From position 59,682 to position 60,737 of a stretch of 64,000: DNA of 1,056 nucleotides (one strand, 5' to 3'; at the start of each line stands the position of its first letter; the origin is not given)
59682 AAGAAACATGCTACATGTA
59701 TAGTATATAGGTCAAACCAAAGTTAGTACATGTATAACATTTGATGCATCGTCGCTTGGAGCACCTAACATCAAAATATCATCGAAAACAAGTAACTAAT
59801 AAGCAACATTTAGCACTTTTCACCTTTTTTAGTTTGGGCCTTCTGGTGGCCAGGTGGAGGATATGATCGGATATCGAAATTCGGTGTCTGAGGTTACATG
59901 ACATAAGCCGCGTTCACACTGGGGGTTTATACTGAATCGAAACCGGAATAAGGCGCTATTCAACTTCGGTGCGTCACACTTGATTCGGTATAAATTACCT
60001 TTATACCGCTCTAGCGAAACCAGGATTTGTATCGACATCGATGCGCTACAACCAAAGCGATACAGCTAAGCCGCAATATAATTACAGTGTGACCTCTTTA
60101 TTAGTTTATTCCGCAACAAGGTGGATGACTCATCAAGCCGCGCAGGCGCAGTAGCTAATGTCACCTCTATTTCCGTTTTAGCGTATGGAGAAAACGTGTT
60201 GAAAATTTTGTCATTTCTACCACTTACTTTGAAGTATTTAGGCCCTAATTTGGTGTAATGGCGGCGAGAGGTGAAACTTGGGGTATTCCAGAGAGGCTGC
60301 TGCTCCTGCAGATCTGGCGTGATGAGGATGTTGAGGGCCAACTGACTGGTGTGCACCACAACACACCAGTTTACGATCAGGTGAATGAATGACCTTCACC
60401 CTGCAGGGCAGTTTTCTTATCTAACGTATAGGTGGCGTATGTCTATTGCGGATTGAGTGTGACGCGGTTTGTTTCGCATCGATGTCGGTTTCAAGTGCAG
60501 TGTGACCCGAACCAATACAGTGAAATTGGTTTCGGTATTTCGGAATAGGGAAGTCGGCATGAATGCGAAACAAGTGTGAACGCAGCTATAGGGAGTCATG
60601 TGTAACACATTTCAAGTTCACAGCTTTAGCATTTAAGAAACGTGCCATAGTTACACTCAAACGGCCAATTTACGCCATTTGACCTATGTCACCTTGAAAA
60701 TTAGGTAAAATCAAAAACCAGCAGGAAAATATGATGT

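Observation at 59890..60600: Harbinger/PIF-like element with a Myb/SANT (MADF-type) ORF fragment, 14-bp TIRs and a 3-bp ATA TSD, inserted in a satellite unit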

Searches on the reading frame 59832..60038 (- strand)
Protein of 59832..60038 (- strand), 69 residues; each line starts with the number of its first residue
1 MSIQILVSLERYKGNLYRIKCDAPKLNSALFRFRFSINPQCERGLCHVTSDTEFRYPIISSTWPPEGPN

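Call 82: search_protein_families(library=pfam, proteins=[window:59832-60038:-], max_evalue=1)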
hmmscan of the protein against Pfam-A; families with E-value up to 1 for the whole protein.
seq(69 aa): 0 families

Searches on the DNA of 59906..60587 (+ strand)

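Call 14: search_dna_similar(query=window:59906-60587:+, collection=phages, mode=distant, max_evalue=0.01)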
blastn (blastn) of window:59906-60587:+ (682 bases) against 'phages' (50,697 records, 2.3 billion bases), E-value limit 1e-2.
No match.
